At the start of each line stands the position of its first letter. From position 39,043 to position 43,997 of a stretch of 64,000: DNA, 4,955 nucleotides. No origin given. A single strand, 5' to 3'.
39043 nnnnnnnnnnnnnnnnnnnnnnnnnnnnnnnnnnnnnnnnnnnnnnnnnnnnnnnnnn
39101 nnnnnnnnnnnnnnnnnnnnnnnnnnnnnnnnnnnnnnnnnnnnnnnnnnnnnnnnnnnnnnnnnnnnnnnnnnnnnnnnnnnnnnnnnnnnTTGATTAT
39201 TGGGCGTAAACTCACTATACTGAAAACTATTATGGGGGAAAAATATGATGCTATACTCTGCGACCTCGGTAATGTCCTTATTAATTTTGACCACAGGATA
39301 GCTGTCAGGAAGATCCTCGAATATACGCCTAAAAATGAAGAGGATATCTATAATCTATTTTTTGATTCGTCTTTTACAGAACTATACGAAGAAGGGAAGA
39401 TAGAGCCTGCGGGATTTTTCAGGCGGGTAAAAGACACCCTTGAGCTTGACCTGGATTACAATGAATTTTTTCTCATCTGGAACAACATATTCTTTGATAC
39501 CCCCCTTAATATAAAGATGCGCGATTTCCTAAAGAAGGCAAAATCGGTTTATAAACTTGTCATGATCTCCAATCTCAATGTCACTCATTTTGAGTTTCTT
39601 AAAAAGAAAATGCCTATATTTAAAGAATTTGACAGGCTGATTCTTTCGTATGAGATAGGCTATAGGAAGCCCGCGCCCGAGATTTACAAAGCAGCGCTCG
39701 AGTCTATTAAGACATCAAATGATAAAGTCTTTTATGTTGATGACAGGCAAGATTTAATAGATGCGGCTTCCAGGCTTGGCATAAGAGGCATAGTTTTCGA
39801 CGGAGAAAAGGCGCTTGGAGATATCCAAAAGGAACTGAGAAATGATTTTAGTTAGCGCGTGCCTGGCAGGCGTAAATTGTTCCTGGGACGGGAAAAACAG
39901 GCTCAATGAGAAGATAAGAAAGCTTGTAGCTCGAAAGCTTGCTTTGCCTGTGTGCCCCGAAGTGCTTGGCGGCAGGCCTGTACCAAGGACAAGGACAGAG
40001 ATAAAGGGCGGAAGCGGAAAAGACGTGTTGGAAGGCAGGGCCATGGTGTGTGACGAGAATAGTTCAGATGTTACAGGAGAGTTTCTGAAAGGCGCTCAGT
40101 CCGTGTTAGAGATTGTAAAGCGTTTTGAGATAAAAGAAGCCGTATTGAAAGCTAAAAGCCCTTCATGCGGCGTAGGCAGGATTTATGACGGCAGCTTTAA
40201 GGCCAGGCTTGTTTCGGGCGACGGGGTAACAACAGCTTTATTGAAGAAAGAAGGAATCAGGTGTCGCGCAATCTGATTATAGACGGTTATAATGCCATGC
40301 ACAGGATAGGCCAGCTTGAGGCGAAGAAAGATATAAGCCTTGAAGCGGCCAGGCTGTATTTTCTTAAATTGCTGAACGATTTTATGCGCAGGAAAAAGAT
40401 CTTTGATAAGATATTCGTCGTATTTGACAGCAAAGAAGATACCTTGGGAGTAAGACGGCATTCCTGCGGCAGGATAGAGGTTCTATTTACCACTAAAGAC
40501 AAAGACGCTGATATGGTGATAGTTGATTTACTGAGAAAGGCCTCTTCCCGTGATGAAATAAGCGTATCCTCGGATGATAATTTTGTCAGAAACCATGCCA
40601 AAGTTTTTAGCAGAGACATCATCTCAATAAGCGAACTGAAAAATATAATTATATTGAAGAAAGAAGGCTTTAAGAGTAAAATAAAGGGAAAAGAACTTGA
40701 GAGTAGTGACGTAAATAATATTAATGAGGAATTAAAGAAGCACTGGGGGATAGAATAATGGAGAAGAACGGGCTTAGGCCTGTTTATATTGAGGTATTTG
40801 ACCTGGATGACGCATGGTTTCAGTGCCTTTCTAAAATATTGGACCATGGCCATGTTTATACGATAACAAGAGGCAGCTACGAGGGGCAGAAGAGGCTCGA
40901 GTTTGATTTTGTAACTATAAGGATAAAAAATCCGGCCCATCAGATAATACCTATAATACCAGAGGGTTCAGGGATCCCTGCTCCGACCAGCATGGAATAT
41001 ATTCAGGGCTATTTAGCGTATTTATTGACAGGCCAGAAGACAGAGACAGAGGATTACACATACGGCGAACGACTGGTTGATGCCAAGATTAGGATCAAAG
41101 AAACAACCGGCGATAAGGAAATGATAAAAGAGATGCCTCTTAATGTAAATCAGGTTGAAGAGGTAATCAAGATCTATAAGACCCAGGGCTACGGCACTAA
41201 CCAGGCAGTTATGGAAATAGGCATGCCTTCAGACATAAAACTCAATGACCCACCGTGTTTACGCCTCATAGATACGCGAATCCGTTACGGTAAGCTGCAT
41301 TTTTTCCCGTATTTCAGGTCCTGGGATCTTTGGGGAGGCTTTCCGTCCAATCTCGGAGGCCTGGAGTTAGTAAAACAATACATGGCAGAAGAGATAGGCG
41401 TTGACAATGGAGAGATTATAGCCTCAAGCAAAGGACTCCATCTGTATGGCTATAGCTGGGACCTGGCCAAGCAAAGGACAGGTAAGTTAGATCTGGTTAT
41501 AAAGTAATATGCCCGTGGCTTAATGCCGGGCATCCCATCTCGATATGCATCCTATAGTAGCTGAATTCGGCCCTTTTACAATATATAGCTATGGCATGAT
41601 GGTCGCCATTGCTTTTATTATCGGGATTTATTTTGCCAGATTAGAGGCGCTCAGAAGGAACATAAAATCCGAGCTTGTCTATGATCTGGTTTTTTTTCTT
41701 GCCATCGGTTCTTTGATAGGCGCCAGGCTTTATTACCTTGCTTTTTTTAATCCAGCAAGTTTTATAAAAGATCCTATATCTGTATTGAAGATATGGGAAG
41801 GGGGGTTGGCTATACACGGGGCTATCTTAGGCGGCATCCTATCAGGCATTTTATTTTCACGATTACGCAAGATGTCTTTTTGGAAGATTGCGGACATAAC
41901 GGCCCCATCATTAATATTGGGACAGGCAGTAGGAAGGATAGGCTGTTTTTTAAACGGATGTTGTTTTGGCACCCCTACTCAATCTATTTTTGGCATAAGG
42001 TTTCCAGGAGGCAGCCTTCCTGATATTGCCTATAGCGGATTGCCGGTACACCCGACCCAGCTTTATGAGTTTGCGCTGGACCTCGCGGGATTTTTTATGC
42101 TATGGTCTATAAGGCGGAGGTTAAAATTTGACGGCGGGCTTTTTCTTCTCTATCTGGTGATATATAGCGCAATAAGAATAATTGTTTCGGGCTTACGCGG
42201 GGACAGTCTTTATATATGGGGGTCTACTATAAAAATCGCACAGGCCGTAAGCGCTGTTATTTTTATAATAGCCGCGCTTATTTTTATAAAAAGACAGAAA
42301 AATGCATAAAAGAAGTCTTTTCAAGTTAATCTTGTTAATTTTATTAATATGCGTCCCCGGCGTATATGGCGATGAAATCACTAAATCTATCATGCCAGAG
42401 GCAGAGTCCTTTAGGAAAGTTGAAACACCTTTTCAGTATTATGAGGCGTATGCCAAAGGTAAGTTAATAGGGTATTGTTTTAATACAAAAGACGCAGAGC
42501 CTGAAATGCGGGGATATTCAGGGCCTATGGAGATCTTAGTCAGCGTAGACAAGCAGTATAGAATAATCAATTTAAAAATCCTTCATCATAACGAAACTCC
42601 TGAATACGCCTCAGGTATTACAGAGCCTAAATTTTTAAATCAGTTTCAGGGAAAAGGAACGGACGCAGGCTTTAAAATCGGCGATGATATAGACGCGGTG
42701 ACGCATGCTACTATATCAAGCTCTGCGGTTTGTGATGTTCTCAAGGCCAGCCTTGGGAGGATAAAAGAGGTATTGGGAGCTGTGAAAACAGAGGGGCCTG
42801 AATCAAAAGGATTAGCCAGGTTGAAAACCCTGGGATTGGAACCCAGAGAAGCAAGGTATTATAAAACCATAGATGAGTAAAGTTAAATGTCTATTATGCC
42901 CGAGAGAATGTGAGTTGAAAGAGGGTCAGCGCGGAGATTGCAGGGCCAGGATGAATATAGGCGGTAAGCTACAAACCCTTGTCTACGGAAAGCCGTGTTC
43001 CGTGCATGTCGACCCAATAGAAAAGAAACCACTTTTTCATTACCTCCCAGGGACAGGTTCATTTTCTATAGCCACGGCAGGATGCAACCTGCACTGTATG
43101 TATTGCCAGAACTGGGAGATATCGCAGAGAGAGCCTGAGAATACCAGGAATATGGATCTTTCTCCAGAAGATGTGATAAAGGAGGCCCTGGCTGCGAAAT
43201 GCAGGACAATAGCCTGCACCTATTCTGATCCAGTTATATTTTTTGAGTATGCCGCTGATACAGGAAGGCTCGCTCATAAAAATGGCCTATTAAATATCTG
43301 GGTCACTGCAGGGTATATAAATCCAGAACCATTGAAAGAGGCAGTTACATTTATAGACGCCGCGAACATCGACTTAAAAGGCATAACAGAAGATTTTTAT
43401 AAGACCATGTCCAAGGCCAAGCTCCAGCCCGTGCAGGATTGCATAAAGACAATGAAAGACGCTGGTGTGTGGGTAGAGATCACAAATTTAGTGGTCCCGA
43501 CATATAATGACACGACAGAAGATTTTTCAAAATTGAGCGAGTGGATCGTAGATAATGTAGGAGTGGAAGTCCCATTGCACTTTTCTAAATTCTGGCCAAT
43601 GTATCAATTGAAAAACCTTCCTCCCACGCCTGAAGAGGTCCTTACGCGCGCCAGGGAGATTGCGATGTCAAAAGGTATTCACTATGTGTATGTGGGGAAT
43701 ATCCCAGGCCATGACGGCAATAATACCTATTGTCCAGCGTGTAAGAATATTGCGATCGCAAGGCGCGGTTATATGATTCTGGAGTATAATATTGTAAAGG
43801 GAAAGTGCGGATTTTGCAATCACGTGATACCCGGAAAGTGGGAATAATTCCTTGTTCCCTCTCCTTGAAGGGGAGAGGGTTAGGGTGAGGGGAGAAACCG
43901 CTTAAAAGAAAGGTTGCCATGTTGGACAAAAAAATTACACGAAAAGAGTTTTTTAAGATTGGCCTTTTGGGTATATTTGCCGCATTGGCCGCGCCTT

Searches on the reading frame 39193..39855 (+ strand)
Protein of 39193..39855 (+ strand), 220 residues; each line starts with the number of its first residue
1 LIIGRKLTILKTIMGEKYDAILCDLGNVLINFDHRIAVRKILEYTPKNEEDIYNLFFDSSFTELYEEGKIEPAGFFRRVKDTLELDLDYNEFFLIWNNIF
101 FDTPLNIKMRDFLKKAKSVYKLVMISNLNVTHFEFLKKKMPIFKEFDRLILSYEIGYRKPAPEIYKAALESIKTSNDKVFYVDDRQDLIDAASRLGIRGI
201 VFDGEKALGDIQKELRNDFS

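Call 10: search_protein_families(library=pfam, proteins=[window:39193-39855:+], max_evalue=0.01)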
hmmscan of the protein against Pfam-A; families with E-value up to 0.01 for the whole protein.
window:39193-39855:+ (220 aa): 3 families
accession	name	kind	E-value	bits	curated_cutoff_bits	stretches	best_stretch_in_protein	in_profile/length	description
PF00702.32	Hydrolase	-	4.4e-12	47.2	26.4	1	18-196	1-191/191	haloacid dehalogenase-like hydrolase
PF13419.12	HAD_2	-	7.1e-11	43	23.8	1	43-200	31-176/178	Haloacid dehalogenase-like hydrolase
PF13242.12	Hydrolase_like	-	0.00041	20.6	22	1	157-202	2-48/75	HAD-hyrolase-like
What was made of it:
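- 39232..39855 (+): Flanking gene: HAD-family hydrolase (207 aa). Pfam Hydrolase and HAD_2 (call 10).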

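Call 17: find_encoding_contigs(protein=window:39232-39855:+, flank=3000, max_places=10)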
Protein window:39232-39855:+ (207 aa): no gene with exactly this product is on record in the collection.

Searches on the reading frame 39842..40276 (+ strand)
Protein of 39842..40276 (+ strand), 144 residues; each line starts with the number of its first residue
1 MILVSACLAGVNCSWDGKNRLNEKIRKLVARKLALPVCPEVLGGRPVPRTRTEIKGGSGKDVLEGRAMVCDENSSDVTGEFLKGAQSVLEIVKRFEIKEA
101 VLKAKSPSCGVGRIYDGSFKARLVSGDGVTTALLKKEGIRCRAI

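Call 10: search_protein_families(library=pfam, proteins=[window:39842-40276:+], max_evalue=0.01)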
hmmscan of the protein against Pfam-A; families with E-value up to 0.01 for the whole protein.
window:39842-40276:+ (144 aa): 1 family
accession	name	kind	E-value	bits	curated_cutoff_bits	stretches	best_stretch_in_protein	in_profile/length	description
PF04463.17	2-thiour_desulf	-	2.5e-40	138.2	34.7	1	2-141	1-136/141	2-thiouracil desulfurase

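Call 18: find_encoding_contigs(protein=window:39842-40276:+, flank=4000, max_places=10)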
Protein window:39842-40276:+ (144 aa): no gene with exactly this product is on record in the collection.

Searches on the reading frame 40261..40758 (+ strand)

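Call 118: search_protein_families(library=pfam, proteins=[window:40261-40758:+], max_evalue=0.001)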
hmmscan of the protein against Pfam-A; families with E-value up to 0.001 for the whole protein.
window:40261-40758:+ (165 aa): 1 family
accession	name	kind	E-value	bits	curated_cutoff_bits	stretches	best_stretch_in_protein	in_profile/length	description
PF05991.17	NYN_YacP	-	9.3e-21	75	24.6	1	5-160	1-155/166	YacP-like NYN domain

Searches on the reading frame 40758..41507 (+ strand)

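Call 10: search_protein_families(library=pfam, proteins=[window:40758-41507:+], max_evalue=0.01)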
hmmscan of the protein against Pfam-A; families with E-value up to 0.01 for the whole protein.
window:40758-41507:+ (249 aa): 1 family
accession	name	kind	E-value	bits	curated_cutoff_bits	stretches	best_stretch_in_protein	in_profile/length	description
PF00303.24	Thymidylat_synt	-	2.1e-08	34.1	24.3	1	127-238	106-219/266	Thymidylate synthase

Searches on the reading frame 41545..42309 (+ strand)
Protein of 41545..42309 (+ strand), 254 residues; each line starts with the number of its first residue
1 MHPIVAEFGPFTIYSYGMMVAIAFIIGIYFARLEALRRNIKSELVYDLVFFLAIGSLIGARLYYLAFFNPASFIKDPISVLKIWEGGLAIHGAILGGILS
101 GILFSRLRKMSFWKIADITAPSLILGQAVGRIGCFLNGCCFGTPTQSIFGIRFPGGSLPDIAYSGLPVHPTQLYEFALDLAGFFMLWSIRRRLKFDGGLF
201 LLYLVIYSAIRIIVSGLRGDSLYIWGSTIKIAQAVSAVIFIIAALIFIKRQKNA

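Call 118: search_protein_families(library=pfam, proteins=[window:41545-42309:+], max_evalue=0.001)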
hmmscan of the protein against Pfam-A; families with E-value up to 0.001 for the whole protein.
window:41545-42309:+ (254 aa): 1 family
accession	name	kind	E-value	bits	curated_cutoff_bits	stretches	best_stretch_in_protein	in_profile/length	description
PF01790.23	LGT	-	1.4e-70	237.8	24.9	1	3-248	1-239/240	Prolipoprotein diacylglyceryl transferase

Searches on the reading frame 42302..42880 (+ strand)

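Call 118: search_protein_families(library=pfam, proteins=[window:42302-42880:+], max_evalue=0.001)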
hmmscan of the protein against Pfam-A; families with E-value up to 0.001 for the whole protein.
window:42302-42880:+ (192 aa): 1 family
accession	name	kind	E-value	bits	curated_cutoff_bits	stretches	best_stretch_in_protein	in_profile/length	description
PF04205.19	FMN_bind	-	4e-15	56.7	22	1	71-151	1-76/77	FMN-binding domain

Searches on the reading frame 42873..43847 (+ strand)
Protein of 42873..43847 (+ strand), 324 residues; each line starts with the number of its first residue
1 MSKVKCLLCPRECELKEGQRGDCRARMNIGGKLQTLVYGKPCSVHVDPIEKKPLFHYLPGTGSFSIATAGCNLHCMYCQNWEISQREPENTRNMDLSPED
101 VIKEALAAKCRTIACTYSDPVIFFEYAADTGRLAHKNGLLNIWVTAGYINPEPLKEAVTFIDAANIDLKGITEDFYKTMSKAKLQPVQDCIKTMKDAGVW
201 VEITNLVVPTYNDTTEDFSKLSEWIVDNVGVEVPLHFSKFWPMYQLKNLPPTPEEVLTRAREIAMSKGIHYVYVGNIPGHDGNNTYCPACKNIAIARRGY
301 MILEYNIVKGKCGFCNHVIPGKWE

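Call 118: search_protein_families(library=pfam, proteins=[window:42873-43847:+], max_evalue=0.001)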
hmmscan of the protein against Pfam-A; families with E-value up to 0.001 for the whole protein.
window:42873-43847:+ (324 aa): 1 family
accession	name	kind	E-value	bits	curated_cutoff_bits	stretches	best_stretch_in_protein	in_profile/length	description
PF04055.27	Radical_SAM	-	4.5e-19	69.7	29.5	1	67-219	3-160/166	Radical SAM superfamily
